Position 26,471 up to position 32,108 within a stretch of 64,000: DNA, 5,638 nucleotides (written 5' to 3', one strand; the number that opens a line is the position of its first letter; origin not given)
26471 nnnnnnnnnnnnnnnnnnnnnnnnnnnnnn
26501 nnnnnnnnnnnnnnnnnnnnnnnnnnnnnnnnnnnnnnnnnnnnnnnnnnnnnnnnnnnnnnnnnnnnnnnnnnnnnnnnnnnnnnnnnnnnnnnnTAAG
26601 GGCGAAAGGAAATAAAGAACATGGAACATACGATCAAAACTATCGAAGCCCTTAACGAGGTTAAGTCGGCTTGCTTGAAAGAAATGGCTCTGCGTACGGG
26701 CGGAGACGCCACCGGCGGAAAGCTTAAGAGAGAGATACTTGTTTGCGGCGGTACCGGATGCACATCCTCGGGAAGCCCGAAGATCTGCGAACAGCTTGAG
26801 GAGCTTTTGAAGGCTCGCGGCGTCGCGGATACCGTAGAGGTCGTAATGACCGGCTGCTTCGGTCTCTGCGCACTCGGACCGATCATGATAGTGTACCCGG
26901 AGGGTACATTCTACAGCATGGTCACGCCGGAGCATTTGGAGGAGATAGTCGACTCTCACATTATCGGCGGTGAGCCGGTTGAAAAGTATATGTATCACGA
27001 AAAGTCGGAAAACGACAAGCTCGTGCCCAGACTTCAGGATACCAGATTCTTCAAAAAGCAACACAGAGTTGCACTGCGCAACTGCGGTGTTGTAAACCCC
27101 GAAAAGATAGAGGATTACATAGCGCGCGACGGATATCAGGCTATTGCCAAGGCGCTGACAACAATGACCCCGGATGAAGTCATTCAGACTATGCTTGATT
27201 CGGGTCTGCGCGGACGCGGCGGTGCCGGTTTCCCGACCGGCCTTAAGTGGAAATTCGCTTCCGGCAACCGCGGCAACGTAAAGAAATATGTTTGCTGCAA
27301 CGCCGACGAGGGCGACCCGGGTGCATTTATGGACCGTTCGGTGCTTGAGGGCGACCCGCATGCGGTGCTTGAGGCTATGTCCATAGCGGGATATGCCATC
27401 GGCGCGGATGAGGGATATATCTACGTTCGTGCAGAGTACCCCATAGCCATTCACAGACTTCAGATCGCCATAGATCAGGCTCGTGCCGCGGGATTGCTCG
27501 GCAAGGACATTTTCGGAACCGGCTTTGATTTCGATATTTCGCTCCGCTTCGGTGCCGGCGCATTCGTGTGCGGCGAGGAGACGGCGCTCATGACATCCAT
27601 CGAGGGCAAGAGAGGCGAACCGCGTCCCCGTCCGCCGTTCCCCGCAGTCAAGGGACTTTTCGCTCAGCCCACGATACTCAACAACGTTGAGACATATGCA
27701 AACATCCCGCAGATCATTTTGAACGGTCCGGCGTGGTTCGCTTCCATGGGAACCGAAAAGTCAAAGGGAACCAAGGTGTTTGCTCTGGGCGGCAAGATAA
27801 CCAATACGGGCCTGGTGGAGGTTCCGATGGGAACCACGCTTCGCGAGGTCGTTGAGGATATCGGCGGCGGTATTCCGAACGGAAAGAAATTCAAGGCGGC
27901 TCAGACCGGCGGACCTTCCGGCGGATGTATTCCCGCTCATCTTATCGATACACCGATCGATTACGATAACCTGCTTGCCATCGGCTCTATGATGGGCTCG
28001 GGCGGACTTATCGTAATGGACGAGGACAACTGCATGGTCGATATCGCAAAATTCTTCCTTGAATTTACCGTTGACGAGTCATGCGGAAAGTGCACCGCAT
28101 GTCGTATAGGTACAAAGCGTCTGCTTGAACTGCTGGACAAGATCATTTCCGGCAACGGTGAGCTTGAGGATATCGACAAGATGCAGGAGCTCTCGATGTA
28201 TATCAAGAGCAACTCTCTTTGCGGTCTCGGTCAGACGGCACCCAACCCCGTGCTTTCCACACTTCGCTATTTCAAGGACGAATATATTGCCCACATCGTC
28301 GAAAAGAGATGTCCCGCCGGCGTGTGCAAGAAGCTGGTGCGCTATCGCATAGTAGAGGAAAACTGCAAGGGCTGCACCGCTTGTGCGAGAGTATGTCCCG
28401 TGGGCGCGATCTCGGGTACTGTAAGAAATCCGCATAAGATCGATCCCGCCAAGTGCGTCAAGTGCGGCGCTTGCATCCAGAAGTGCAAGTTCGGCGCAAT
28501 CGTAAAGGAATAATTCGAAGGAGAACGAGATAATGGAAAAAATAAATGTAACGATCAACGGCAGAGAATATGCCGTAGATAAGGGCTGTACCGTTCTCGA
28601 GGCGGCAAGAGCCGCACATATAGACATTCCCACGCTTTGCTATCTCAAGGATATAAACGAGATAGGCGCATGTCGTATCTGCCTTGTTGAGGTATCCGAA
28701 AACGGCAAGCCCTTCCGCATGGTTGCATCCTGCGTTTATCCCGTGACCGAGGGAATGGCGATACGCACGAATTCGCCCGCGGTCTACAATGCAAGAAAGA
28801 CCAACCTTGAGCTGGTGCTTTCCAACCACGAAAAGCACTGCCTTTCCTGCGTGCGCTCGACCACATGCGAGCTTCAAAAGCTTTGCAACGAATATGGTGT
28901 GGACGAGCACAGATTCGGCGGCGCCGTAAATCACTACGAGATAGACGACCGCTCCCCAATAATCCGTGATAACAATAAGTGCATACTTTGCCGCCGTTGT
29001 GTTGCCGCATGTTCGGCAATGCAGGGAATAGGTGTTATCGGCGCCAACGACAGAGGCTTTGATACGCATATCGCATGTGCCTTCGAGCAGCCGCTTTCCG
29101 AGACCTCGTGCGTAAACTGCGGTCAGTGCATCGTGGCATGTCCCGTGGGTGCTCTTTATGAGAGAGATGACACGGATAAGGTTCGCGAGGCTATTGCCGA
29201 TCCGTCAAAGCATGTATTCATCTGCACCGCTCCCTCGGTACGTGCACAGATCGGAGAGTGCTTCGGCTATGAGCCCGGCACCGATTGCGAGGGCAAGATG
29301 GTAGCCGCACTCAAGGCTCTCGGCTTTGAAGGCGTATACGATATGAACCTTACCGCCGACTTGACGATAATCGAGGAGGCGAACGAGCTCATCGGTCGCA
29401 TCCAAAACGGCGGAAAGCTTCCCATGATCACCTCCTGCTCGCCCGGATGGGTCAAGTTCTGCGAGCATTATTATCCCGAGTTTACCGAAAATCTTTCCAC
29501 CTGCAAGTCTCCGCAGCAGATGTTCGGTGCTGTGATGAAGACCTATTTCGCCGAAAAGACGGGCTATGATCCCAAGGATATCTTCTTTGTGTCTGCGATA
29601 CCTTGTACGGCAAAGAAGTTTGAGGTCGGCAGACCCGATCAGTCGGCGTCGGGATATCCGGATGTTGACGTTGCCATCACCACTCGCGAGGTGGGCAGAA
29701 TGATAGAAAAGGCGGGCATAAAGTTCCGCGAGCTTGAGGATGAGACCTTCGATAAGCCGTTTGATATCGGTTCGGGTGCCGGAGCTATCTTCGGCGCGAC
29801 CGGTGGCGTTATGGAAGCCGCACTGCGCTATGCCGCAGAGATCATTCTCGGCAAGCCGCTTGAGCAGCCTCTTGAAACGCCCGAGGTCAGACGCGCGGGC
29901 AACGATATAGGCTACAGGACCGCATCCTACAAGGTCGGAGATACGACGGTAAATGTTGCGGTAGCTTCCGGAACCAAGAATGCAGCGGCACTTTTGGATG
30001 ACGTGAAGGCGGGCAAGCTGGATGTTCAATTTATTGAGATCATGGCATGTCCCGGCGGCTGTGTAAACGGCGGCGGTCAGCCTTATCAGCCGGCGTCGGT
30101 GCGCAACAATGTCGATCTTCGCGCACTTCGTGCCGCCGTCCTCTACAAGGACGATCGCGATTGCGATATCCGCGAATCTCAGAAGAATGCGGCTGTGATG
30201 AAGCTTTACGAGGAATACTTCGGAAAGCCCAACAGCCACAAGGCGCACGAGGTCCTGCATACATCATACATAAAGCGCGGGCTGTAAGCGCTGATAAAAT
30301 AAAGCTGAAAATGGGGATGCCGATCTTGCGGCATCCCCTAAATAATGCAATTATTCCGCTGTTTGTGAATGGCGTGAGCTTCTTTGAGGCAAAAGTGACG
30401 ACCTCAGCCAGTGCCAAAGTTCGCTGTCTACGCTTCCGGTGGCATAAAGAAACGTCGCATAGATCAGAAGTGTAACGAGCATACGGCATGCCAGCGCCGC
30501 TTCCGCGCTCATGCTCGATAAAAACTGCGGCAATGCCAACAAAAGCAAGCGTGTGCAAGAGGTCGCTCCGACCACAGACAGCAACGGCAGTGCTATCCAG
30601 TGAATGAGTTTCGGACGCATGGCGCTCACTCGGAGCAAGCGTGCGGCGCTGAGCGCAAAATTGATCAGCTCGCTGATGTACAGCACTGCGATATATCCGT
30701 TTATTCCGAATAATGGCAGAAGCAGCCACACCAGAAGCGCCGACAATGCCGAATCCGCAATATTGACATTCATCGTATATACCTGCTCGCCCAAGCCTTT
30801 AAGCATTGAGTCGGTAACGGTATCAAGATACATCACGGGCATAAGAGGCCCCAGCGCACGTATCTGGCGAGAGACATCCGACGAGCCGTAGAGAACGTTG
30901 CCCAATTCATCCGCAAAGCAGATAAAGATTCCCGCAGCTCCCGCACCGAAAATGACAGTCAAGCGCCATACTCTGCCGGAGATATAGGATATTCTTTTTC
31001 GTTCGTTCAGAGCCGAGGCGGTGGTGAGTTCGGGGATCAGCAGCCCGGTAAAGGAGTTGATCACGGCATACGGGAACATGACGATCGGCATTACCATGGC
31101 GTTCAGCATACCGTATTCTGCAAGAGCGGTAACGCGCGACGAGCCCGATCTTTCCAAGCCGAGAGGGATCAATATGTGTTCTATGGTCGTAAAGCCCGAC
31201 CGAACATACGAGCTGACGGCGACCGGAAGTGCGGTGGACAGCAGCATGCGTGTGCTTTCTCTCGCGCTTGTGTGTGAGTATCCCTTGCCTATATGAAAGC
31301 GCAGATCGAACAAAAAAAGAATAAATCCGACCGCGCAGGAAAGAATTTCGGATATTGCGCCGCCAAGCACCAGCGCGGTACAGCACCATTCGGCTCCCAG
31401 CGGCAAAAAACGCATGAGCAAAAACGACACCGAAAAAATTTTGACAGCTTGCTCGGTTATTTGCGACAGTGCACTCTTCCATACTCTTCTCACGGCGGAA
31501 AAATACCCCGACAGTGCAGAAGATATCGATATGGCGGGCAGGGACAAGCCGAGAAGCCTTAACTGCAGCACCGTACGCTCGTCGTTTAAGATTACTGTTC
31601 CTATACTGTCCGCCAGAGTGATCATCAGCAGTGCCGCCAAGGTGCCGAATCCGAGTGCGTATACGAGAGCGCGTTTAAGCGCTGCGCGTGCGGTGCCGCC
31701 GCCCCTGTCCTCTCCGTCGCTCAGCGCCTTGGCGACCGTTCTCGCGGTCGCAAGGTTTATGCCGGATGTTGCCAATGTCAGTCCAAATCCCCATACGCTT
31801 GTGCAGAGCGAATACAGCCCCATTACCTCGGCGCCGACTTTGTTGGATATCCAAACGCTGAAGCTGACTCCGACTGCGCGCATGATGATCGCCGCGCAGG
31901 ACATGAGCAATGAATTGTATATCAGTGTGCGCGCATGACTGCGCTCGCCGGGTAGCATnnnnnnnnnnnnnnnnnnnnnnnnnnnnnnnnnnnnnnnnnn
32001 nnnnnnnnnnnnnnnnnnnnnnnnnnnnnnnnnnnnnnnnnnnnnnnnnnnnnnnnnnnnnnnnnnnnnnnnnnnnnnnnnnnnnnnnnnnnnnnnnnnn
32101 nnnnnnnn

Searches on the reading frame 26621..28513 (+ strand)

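Call 14: search_protein_families(library=pfam, proteins=[window:26621-28513:+])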
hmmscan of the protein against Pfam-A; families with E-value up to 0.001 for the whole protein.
window:26621-28513:+ (630 aa): 11 families
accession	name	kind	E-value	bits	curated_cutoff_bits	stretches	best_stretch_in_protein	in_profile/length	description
PF01512.22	Complex1_51K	-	3.3e-46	157.3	31.2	1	193-363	3-149/150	Nuo51 FMN-binding domain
PF10589.14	NADH_4Fe-4S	-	5.4e-33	113.2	23.5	1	474-558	1-85/85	NADH-ubiquinone oxidoreductase-F iron-sulfur binding region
PF00037.32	Fer4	-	3e-10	39.9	21.1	2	576-598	2-24/24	4Fe-4S binding domain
PF01257.25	2Fe-2S_thioredx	-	2.5e-08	34.3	24.8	1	37-111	66-142/145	Thioredoxin-like [2Fe-2S] ferredoxin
PF12838.12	Fer4_7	-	2.4e-07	31.6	27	1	581-626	1-52/52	4Fe-4S dicluster domain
PF10531.15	SLBB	-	3.1e-07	30.6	27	1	388-435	3-53/55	SLBB domain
PF12837.12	Fer4_6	-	8.4e-07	29.1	25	2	577-597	4-24/24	4Fe-4S binding domain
PF13237.11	Fer4_10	-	9.8e-07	29.1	25.5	1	576-622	3-52/53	4Fe-4S dicluster domain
PF12797.12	Fer4_2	-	1.1e-05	25.5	24.5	0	576-594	4-22/22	4Fe-4S binding domain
PF14697.11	Fer4_21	-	7e-05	23.3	35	0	575-597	34-57/59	4Fe-4S dicluster domain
PF13187.11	Fer4_9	-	7.4e-05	23.1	27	1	581-627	1-52/52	4Fe-4S dicluster domain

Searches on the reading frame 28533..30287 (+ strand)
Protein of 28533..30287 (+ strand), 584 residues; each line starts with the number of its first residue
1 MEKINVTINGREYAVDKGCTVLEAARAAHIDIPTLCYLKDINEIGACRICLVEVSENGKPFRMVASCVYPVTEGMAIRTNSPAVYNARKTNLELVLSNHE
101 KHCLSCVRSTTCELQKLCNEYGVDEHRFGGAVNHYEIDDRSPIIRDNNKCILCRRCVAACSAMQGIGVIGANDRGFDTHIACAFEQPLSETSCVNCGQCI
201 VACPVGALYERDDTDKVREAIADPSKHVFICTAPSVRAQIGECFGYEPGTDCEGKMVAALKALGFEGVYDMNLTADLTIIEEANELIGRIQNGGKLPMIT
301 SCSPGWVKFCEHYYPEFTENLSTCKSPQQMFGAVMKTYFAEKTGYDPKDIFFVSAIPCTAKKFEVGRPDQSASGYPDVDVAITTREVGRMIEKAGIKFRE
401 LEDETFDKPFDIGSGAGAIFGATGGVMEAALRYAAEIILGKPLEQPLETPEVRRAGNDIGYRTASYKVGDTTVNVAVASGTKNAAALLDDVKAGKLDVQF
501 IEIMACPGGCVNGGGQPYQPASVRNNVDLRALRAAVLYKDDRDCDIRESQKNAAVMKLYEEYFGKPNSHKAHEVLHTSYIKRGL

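Call 6: search_protein_families(library=pfam, proteins=[window:28533-30287:+])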
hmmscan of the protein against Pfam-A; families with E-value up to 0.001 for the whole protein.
window:28533-30287:+ (584 aa): 13 families
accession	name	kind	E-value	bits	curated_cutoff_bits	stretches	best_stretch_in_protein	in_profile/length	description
PF02906.19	Fe_hyd_lg_C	-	1.9e-93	313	22.1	1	226-514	1-245/245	Iron only hydrogenase large subunit, C-terminal domain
PF02256.22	Fe_hyd_SSU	-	1.7e-22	79.6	24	1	528-582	2-56/56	Iron hydrogenase small subunit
PF13510.11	Fer2_4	-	4.7e-19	68.7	22.8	1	2-81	2-81/82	2Fe-2S iron-sulfur cluster binding domain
PF10588.14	NADH-G_4Fe-4S_3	-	3.8e-15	55.6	27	1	88-127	1-40/40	NADH-ubiquinone oxidoreductase-G iron-sulfur binding region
PF12838.12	Fer4_7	-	9.5e-08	32.8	27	1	149-207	1-52/52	4Fe-4S dicluster domain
PF00111.32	Fer2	-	1.2e-07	32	21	1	7-56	2-49/77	2Fe-2S iron-sulfur cluster binding domain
PF00037.32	Fer4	-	1.8e-06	27.9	21.1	1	190-209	5-24/24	4Fe-4S binding domain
PF22117.2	Fer4_Nqo3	-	1.9e-06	28.4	27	1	145-208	6-66/67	NADH-quinone oxidoreductase subunit 3, ferredoxin-like domain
PF12837.12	Fer4_6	-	2.2e-06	27.7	25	1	190-208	6-24/24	4Fe-4S binding domain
PF13237.11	Fer4_10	-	3.9e-06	27.1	25.5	0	190-219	6-37/53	4Fe-4S dicluster domain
PF13187.11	Fer4_9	-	0.00027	21.3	27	0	193-220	2-29/52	4Fe-4S dicluster domain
PF13183.11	Fer4_8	-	0.00061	20.7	27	0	192-223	4-35/68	4Fe-4S dicluster domain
PF12797.12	Fer4_2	-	0.00065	19.9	24.5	0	143-162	3-22/22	4Fe-4S binding domain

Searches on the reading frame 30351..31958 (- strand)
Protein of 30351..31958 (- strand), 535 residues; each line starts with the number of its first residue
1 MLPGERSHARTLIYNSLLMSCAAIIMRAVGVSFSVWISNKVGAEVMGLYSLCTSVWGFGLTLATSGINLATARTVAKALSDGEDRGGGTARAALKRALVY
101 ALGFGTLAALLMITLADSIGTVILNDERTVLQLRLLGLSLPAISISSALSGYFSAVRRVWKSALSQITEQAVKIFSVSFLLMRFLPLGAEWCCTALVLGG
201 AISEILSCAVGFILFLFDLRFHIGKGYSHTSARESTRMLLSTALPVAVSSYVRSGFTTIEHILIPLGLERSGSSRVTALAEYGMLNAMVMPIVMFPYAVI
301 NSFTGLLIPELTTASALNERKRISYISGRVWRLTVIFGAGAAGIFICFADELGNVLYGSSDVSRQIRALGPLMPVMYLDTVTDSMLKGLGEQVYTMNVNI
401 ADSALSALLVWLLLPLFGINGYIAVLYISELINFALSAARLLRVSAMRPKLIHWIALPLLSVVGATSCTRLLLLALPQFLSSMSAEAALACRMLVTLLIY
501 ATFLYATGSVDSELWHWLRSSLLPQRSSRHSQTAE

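Call 6: search_protein_families(library=pfam, proteins=[window:30351-31958:-])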
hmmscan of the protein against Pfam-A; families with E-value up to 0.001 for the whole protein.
window:30351-31958:- (535 aa): 1 family
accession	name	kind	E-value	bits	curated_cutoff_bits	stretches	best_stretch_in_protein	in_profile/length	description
PF01943.22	Polysacc_synt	-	4.3e-17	62.9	28.2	1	15-311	4-270/274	Polysaccharide biosynthesis protein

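Call 23: find_encoding_contigs(protein=window:30351-31958:-, flank=3000, max_places=10)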
Protein window:30351-31958:- (535 aa): 1 contig read that carries it; 1 place shown.
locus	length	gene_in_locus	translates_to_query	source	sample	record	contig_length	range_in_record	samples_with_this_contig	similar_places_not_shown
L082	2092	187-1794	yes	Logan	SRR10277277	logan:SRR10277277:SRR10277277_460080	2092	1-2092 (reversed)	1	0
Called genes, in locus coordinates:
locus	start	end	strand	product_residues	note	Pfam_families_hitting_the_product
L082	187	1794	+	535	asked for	PF01943:Polysacc_synt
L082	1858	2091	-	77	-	?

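Call 37: list_cluster_members(proteins=[P0001, window:30351-31958:-])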
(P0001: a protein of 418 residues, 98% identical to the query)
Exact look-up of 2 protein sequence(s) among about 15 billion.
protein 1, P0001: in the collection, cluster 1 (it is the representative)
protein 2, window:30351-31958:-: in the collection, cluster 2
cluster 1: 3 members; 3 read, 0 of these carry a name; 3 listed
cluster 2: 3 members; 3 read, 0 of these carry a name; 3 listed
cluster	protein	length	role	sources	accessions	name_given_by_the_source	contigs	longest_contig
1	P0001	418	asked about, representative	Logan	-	-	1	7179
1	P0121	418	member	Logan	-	-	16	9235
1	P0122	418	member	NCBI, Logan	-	-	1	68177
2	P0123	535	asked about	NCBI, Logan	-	-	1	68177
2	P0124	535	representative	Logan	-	-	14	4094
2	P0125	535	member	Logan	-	-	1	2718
